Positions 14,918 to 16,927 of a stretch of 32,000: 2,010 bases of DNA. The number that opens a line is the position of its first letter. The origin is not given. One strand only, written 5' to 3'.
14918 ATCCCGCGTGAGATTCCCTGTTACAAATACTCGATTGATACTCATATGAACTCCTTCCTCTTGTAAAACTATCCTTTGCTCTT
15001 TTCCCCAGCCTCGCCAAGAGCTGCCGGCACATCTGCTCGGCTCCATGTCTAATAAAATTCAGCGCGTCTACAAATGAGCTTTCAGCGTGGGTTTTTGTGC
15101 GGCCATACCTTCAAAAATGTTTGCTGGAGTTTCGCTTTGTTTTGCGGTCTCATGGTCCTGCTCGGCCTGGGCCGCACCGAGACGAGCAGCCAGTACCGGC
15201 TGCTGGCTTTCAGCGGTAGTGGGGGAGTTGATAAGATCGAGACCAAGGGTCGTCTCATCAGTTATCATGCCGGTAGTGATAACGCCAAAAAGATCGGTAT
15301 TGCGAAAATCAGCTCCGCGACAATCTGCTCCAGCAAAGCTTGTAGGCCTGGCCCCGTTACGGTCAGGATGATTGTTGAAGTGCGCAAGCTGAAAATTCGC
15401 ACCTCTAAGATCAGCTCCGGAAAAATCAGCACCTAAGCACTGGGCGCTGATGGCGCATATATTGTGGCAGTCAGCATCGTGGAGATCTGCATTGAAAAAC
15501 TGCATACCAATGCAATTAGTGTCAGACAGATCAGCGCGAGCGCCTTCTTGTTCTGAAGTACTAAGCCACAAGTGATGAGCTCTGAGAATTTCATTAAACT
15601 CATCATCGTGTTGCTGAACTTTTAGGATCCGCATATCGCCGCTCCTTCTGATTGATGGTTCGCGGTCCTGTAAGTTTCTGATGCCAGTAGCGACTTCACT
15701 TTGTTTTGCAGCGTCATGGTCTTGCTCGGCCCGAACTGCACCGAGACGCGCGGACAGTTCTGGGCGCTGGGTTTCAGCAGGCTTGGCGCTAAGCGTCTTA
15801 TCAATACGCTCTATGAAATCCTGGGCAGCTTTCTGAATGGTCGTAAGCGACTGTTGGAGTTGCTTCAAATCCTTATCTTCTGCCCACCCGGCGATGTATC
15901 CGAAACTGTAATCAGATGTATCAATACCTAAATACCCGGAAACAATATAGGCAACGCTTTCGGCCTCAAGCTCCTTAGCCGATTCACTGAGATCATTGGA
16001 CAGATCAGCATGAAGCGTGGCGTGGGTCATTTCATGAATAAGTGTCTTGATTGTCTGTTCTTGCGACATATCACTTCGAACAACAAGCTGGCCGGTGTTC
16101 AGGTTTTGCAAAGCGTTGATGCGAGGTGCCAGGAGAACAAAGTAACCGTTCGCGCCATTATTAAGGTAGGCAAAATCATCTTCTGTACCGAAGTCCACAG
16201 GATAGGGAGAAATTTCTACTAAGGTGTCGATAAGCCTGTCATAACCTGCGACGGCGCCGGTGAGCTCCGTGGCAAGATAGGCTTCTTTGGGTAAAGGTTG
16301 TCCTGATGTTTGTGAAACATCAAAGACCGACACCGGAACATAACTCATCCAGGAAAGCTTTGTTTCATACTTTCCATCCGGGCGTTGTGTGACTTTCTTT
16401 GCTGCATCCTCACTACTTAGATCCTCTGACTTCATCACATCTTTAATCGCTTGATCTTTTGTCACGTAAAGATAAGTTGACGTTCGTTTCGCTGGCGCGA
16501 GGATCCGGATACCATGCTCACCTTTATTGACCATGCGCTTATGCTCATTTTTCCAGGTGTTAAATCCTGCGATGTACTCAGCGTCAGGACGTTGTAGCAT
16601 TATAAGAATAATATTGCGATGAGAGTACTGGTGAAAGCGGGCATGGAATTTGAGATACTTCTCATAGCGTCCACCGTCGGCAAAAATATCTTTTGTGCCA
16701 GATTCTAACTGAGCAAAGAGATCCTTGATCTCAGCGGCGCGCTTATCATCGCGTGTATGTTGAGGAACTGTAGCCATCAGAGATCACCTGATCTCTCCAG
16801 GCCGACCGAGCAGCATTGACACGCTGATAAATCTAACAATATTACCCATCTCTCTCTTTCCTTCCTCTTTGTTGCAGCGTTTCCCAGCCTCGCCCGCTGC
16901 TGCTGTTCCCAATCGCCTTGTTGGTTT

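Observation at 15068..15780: A pentapeptide-repeat (DNA-mimic type) cassette is embedded in the ArdC tail between 86-nt direct repeats, with its own SD and ATG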

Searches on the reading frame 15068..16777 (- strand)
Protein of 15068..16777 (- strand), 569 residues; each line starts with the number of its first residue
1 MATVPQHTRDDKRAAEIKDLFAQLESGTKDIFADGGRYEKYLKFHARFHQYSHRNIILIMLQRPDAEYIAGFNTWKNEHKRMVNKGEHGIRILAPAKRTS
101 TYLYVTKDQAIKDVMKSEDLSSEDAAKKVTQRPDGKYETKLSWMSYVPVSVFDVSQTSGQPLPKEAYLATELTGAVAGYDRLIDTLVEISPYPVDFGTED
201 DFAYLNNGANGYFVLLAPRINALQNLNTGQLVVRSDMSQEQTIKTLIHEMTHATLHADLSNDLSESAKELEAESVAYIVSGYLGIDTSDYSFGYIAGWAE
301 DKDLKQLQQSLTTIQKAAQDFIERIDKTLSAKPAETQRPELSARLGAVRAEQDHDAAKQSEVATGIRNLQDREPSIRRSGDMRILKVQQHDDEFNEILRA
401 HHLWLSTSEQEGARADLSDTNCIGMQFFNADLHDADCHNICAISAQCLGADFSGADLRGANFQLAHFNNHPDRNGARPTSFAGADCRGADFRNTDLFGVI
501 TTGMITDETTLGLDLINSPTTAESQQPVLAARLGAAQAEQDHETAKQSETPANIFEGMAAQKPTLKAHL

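Call 4: search_protein_families(library=pfam, proteins=[window:15068-16777:-], max_evalue=0.01)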
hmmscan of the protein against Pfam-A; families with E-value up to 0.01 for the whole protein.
window:15068-16777:- (569 aa): 4 families
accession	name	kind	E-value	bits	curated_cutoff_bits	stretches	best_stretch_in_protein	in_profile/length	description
PF00805.28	Pentapeptide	-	4.9e-10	39.2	20.2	1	430-469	1-40/40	Pentapeptide repeats (8 copies)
PF08401.16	ArdcN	-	1.7e-07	31.9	22.6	1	19-102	10-90/123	N-terminal domain of anti-restriction factor ArdC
PF06114.19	Peptidase_M78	-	6.6e-05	23.2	22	1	226-277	26-83/123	IrrE N-terminal-like domain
PF18818.7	MPTase-PolyVal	-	0.003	18.1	27.5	0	238-319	40-125/126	Zincin-like metallopeptidase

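Call 9: find_homologous_proteins(query=window:15068-16777:-, max_evalue=0.001)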
Query window:15068-16777:- (569 aa): 4626 proteins with E <= 0.001 among 8000 candidates; the best 120 are listed.
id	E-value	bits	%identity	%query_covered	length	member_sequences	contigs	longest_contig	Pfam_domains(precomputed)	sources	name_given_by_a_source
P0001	0.0e+0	1287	100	100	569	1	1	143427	PF08401.17,PF00805.29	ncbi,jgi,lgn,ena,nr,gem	ncbi:MAG: pentapeptide repeat-containing protein [Coriobacteriia bacterium]|nr:pentapeptide repeat-c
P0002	2.8e-79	285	40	53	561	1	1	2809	PF08401.17,PF10263.16,PF06114.20,PF12725.14,PF20573.5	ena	-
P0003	2.3e-61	226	39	59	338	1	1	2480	PF08401.17,PF06114.20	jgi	jgi:hypothetical protein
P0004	1.4e-60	224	45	55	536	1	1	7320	PF08401.17,PF14191.13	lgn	-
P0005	3.7e-60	222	42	56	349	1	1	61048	PF08401.17,PF20573.5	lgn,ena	-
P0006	8.8e-60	221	40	62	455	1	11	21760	PF08401.17,PF06114.20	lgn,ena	-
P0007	1.4e-59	220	38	58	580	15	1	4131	PF04002.21,PF08401.17,PF20573.5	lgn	-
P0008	1.8e-59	220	42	56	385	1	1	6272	PF08401.17,PF06114.20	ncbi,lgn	-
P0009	5.7e-59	218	43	56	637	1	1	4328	PF08401.17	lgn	-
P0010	8.2e-59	218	40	64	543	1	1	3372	PF08401.17,PF14191.13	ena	-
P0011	1.0e-58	218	42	54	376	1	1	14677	PF08401.17,PF06114.20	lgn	-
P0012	1.9e-58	217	42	54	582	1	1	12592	PF08401.17,PF06114.20,PF18840.7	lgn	-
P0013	2.9e-58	216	42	57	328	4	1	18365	PF08401.17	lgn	-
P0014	4.4e-58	215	41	56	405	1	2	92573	PF08401.17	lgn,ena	-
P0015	7.5e-58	215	42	55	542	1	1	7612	PF08401.17,PF14191.13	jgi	-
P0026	6.1e-57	212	42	56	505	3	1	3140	PF13576.13,PF08401.17,PF13599.14,PF00805.29,PF20573.5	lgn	-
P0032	2.7e-56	210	42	55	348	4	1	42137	PF08401.17,PF06114.20,PF20573.5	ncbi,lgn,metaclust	metaclust:status=active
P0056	5.2e-55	205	31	86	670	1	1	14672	PF13576.13,PF08401.17,PF13599.14,PF00805.29,PF06114.20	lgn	-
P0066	1.1e-54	204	41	56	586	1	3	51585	PF08401.17,PF18830.7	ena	-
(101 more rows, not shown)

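Call 15: find_encoding_contigs(protein=P0001, flank=3000, max_places=8)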
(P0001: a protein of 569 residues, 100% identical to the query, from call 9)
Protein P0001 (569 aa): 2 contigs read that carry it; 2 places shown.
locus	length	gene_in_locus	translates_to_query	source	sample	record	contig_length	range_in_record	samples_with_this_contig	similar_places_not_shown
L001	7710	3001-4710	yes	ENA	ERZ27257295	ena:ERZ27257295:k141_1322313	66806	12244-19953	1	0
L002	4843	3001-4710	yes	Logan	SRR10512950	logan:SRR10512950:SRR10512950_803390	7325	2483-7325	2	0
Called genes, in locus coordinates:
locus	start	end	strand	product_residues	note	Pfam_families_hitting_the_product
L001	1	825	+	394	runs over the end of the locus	PF00999:Na_H_Exchanger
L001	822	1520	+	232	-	PF00702:Hydrolase, PF13419:HAD_2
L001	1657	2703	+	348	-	-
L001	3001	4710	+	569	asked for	PF08401:ArdcN (weak), PF00805:Pentapeptide (faint)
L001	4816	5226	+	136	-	PF00436:SSB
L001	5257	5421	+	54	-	-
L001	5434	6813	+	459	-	-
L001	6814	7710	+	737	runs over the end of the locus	PF02534:T4SS-DNA_transf, PF10412:TrwB_AAD_bind, PF12696:TraG-D_C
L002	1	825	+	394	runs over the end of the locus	PF00999:Na_H_Exchanger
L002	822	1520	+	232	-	PF00702:Hydrolase, PF13419:HAD_2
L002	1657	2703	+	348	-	-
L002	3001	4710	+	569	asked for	PF08401:ArdcN (weak), PF00805:Pentapeptide (faint)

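Call 33: search_protein_families(library=ncbifam, proteins=[window:15068-16777:-], max_evalue=0.01)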
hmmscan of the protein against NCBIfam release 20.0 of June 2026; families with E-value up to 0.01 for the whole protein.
window:15068-16777:- (569 aa): 3 families
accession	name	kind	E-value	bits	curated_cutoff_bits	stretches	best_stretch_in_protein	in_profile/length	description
NF047416.1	penta_HetL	equivalog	0.00014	21.4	260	0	435-500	138-202/218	heterocyst differentiation pentapeptide repeat protein HetL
NF052603.1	penta_Alr5209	equivalog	0.00034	20.7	125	1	413-469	41-97/113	Alr5209 family pentapeptide repeat protein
NF000071.4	penta_rpt_QnrA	exception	0.0012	18.6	450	0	424-470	56-107/218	QnrA family quinolone resistance pentapeptide repeat protein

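Call 39: search_solved_structures(query=window:15071-16777:-, max_evalue=0.01)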
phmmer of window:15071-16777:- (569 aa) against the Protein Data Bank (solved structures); distinct sequences matched with E-value up to 0.01: 12.
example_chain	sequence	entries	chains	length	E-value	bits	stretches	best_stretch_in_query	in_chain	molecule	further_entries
5dn0_A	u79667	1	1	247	1e-05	27.8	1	428-501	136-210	beta1 t1555 loop variant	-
5dns_A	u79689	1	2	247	2.7e-05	26.3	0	429-501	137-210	t1428 beta1 loop design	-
2xty_A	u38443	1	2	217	0.00028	23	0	415-494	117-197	QNRB1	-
5dqa_A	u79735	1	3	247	0.00032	22.8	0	400-499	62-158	t3284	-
2xtx_A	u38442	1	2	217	0.00035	22.7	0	416-494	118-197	QNRB1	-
2xtw_A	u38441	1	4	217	0.00035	22.7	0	415-494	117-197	QNRB1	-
4yfo_A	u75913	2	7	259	0.00055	22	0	415-504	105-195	beta1_ex1 | 6beta1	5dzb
5di5_A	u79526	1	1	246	0.00095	21.2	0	415-516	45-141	beta1 t801 loop variant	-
3n90_A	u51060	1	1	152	0.0018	20.3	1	441-495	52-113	Thylakoid lumenal 15 kDa protein 1, chloroplastic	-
2j8k_A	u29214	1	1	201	0.0024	19.9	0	438-517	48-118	NP275-NP276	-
4yc5_A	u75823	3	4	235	0.0041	19.1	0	413-499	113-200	beta1 | beta1 protein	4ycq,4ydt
3du1_X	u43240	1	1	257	0.0075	18.3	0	443-501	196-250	All3740 protein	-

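Call 43: search_protein_representatives(protein=window:15071-16777:-)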
Query: 569 residues. Proteins with E-value up to 0.001 (for the whole library): 12479; up to 1e-10: 5409; up to 1e-30: 1324. The best 150 are listed.
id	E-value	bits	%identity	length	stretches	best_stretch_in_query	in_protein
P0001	0.0e+00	1286.7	100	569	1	1-569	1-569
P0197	3.6e-62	227.3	45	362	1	16-368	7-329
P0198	5.6e-61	223.3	48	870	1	11-329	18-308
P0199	3.4e-59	217.4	47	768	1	9-331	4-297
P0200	7.8e-59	216.3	45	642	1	10-331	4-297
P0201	3.0e-58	214.3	46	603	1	16-330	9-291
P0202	4.2e-58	213.9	42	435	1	8-335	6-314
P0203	5.8e-58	213.4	45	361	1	12-362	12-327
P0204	7.0e-58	213.1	47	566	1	14-338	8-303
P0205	8.9e-58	212.8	46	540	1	13-330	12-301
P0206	1.2e-57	212.4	45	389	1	4-343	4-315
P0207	1.5e-57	212.0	52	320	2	131-330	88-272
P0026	1.9e-57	211.7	48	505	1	12-328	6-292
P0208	6.4e-57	210.0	45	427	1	15-327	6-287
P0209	7.1e-57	209.8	44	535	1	10-356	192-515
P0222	1.4e-55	205.6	44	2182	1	9-337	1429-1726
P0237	1.1e-53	199.3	40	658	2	12-329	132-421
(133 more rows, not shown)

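Call 50: search_protein_families(library=pfam, proteins=[P0005, P0032, P0004, P0012, P0066, P0026, P0056, P0237], max_evalue=0.01)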
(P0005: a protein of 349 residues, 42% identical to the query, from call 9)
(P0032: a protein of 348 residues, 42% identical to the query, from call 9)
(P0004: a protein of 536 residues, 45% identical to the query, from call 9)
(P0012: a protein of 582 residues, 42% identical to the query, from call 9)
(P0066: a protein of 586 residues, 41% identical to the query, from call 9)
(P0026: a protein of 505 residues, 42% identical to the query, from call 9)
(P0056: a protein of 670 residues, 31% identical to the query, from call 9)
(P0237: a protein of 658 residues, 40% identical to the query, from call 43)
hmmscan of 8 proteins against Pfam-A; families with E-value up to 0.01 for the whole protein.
P0005 (349 aa): 3 families
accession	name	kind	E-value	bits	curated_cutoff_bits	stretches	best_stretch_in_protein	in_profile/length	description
PF08401.16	ArdcN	-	1.1e-09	38.9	22.6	1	5-128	7-123/123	N-terminal domain of anti-restriction factor ArdC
PF20573.4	DUF6782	-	2.4e-09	37.2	27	1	130-209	21-101/241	Putative metallopeptidase family (DUF6782)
PF06114.19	Peptidase_M78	-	0.0016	18.6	22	1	177-217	21-61/123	IrrE N-terminal-like domain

P0032 (348 aa): 4 families
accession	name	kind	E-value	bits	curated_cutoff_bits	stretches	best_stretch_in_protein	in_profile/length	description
PF08401.16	ArdcN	-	2.2e-14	54.2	22.6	1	19-146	3-123/123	N-terminal domain of anti-restriction factor ArdC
PF20573.4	DUF6782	-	1.8e-09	37.7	27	1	152-239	26-112/241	Putative metallopeptidase family (DUF6782)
PF06114.19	Peptidase_M78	-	8.9e-07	29.2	22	1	187-263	12-85/123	IrrE N-terminal-like domain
PF18818.7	MPTase-PolyVal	-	0.00043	20.8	27.5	1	196-303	20-125/126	Zincin-like metallopeptidase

P0004 (536 aa): 5 families
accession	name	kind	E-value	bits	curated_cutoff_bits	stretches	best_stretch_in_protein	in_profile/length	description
PF14191.11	YodL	-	1e-23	84.6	24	1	327-424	2-97/98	YodL-like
PF08401.16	ArdcN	-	7.5e-10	39.5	22.6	1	4-132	2-123/123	N-terminal domain of anti-restriction factor ArdC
PF20573.4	DUF6782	-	1e-05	25.4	27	1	145-224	30-112/241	Putative metallopeptidase family (DUF6782)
PF18818.7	MPTase-PolyVal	-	0.0014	19.1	27.5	1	201-263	43-109/126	Zincin-like metallopeptidase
PF06114.19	Peptidase_M78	-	0.0014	18.8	22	1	180-242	20-81/123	IrrE N-terminal-like domain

P0012 (582 aa): 4 families
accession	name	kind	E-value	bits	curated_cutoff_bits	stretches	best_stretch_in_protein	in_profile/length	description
PF18840.6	LPD25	-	1e-23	84.2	27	1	341-435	2-89/97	Large polyvalent protein associated domain 25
PF08401.16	ArdcN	-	2e-11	44.6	22.6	1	6-128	8-123/123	N-terminal domain of anti-restriction factor ArdC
PF06114.19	Peptidase_M78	-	1.9e-06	28.1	22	1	178-234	22-82/123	IrrE N-terminal-like domain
PF20573.4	DUF6782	-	3.8e-06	26.8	27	1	134-212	27-104/241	Putative metallopeptidase family (DUF6782)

P0066 (586 aa): 4 families
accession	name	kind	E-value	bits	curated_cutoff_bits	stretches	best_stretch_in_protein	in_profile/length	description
PF18830.6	LPD16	-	1e-14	54.5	27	1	299-376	4-79/82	Large polyvalent protein-associated domain 16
PF08401.16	ArdcN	-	4.8e-10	40.1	22.6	1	11-132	9-123/123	N-terminal domain of anti-restriction factor ArdC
PF20573.4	DUF6782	-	5.1e-05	23.1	27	1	156-220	44-107/241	Putative metallopeptidase family (DUF6782)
PF06114.19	Peptidase_M78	-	5.8e-05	23.3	22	1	173-237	12-83/123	IrrE N-terminal-like domain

P0026 (505 aa): 7 families
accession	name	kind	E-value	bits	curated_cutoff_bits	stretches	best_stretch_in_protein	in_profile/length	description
PF13599.13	Pentapeptide_4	-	6e-11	42.7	38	1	427-500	4-77/78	Pentapeptide repeat region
PF00805.28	Pentapeptide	-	2.1e-10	40.4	20.2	1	439-478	1-40/40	Pentapeptide repeats (8 copies)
PF08401.16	ArdcN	-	1.4e-09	38.6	22.6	1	8-104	5-107/123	N-terminal domain of anti-restriction factor ArdC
PF20573.4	DUF6782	-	2.6e-08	33.9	27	1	138-221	26-109/241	Putative metallopeptidase family (DUF6782)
PF13576.12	Pentapeptide_3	-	7.6e-08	32.9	27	1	431-474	1-47/48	Pentapeptide repeats (9 copies)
PF06114.19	Peptidase_M78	-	0.00049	20.3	22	1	185-239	21-81/123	IrrE N-terminal-like domain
PF18818.7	MPTase-PolyVal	-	0.0006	20.3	27.5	1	201-263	43-110/126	Zincin-like metallopeptidase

P0056 (670 aa): 7 families
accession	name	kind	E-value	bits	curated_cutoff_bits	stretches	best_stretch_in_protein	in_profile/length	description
PF13599.13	Pentapeptide_4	-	1.2e-11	44.9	38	3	531-599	2-71/78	Pentapeptide repeat region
PF13576.12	Pentapeptide_3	-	9.5e-09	35.8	27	1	570-604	11-46/48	Pentapeptide repeats (9 copies)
PF06114.19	Peptidase_M78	-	9.2e-08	32.4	22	1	294-363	7-82/123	IrrE N-terminal-like domain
PF00805.28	Pentapeptide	-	2.4e-07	30.6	20.2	1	564-597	1-34/40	Pentapeptide repeats (8 copies)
PF08401.16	ArdcN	-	1e-06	29.4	22.6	1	149-226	29-105/123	N-terminal domain of anti-restriction factor ArdC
PF18818.7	MPTase-PolyVal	-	0.00012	22.5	27.5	1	324-387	40-111/126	Zincin-like metallopeptidase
PF20573.4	DUF6782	-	0.0014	18.4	27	1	308-360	69-122/241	Putative metallopeptidase family (DUF6782)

P0237 (658 aa): 7 families
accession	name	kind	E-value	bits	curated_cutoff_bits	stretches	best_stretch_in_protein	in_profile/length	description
PF13576.12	Pentapeptide_3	-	3.5e-09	37.2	27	1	556-592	8-46/48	Pentapeptide repeats (9 copies)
PF13599.13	Pentapeptide_4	-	3.9e-09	36.9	38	2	474-552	2-75/78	Pentapeptide repeat region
PF00805.28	Pentapeptide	-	5e-08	32.8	20.2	1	552-585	1-34/40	Pentapeptide repeats (8 copies)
PF06114.19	Peptidase_M78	-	5.1e-07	30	22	1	300-368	7-82/123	IrrE N-terminal-like domain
PF08401.16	ArdcN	-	3.7e-06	27.6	22.6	1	153-234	28-102/123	N-terminal domain of anti-restriction factor ArdC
PF18818.7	MPTase-PolyVal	-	6.5e-05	23.5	27.5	1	329-392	40-111/126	Zincin-like metallopeptidase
PF20573.4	DUF6782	-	0.0023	17.7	27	1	312-364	67-121/241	Putative metallopeptidase family (DUF6782)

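Call 51: predict_structure(alignment_id=A2)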
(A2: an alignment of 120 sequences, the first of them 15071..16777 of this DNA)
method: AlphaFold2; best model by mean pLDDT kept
length: 569 residues; sequences in the alignment: 120
mean_pLDDT: 73.7   pTM: 0.64
mean pLDDT of the five models: 73.7, 72.4, 71.9, 71.1, 70.8
residues with pLDDT >= 90: 255; 70-90: 111; 50-70: 56; < 50: 147
segments of 3 or more residues with pLDDT < 50: 376-386, 410-527, 549-558
pLDDT, mean of each block of 10 residues (from residue 1): 83 96 97 96 96 98 96 97 98 95 88 74 77 92 94 98 72 75 96 93 86 78 66 95 97 93 94 97 94 94 97 97 95 74 80 86 87 52 49 79 65 37 29 32 32 31 31 35 32 33 31 33 46 70 62 47 50
secondary structure, 60 per line:
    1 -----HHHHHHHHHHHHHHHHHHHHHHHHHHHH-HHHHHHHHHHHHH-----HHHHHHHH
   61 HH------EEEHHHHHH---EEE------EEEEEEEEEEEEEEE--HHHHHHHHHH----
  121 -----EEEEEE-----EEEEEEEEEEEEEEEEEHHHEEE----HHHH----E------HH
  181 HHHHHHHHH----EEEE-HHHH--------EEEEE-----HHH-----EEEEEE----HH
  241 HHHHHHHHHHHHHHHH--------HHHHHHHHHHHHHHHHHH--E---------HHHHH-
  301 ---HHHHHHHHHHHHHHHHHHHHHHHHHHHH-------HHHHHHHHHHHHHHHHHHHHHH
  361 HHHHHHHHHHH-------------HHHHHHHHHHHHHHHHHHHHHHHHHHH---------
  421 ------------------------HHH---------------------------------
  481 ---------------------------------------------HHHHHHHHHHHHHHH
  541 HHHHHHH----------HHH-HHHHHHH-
elements in order: H6-33 H35-47 H53-62 E69-71 H72-77 E81-83 E90-104 H107-116 E126-131 E137-153 E157-159 H164-167 H179-189 E194-197 H199-202 E211-215 E229-234 H239-256 H265-282 H295-299 H304-331 H339-371 H385-411 H526-547 H562-568

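Call 55: fold_search(model_id=the predicted structure, library=pdb)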
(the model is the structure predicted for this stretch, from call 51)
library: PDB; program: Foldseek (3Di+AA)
matches with E <= 10: 1042; with E <= 0.001: 2
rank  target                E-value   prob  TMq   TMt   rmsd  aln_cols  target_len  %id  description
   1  6i89                  2.2e-07  1.00  0.29  0.52   6.2       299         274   17  Crystal structure of Antirestriction ArdC protein from R388 plasmid. Metal-free structure. (released 2020-03-18)
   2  6sna_A                1.1e-04  1.00  0.28  0.52   7.6       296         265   16  Crystal structure of Antirestriction ArdC protein from R388 plasmid. Mn(II)-bound structure. (released 2020-04-15)
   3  9gnz_U                7.0e-03  0.20  0.09  0.10  31.6       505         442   10  Salmonella cap-filament complex (released 2025-04-09)
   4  7cr9_B                2.1e-02  0.21  0.07  0.16  18.4       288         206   11  Crystal structure of the N-terminal fragment (residue 1-206) of LonA protease from Meiothermus taiwanensis (released 2021-05-26)
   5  9m67_A                6.9e-02  0.08  0.08  0.10  36.1       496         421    8  the flagellar filament cap FliD in complex with FliC (released 2025-12-03)
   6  8t0v_D                7.7e-02  0.12  0.07  0.14  19.2       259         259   13  Closed state of lysine 5,6-aminomutase from Thermoanaerobacter tengcongensis (released 2024-07-03)
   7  9q1a_B                1.3e-01  0.51  0.07  0.15  14.5       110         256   11  Open state of lysine 5,6-aminomutase from Thermoanaerobacter tengcongensis (released 2025-09-03)
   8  7xhy                  1.7e-01  0.07  0.08  0.14  19.6       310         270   12  Crystal structure of MerTK Kinase domain with BMS794833 (released 2022-11-30)
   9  3onr_A                2.5e-01  0.25  0.07  0.28   9.6        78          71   15  Crystal structure of the calcium chelating immunodominant antigen, calcium dodecin (Rv0379),from Mycobacterium tubercu (released 2011-03-16)
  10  3onr_B                2.8e-01  0.51  0.07  0.38   9.7        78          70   18  Crystal structure of the calcium chelating immunodominant antigen, calcium dodecin (Rv0379),from Mycobacterium tubercu (released 2011-03-16)
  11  3o0y_A                2.8e-01  0.10  0.10  0.09  15.6       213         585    9  The crystal structure of the putative lipoprotein from Colwellia psychrerythraea (released 2010-09-22)
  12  9swn_A                2.8e-01  0.07  0.07  0.05  21.0       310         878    9  Cryo-EM structure of yeast telomerase holoenzyme (released 2026-04-08)
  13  3kow_B                3.3e-01  0.07  0.07  0.06  20.0       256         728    7  Crystal Structure of ornithine 4,5 aminomutase backsoaked complex (released 2010-01-26)
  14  9u7y_AD               3.3e-01  0.05  0.08  0.10  41.5       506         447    9  Structure of the tip region of the intial complex in bacterial flagellar filament assembly at 3.68 angstroms resoluti (released 2026-04-01)
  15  7z9c_A                3.5e-01  0.04  0.07  0.08  26.1       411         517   11  E.coli gyrase holocomplex with 217 bp DNA and albicidin (released 2023-02-15)
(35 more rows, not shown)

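Call 64: find_encoding_contigs(protein=P0056, flank=8000, max_places=3)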
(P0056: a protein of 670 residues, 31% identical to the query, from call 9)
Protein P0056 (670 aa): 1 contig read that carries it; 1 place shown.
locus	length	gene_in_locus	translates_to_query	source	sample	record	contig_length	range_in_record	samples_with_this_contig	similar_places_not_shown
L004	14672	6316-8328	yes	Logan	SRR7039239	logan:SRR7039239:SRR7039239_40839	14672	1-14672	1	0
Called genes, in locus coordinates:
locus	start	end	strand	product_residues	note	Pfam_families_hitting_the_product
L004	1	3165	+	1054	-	?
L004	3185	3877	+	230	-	-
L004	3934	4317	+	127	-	-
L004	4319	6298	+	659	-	PF01131:Topoisom_bac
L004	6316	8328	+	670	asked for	PF08401:ArdcN (weak), PF06114:Peptidase_M78, PF00805:Pentapeptide (faint), PF13576:Pentapeptide_3 (faint), PF13599:Pentapeptide_4 (weak)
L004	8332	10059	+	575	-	-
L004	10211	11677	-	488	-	PF03432:Relaxase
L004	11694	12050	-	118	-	PF21983:NikA-like, PF05713:MobC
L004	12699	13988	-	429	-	-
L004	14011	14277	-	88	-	-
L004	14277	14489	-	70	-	-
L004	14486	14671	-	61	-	?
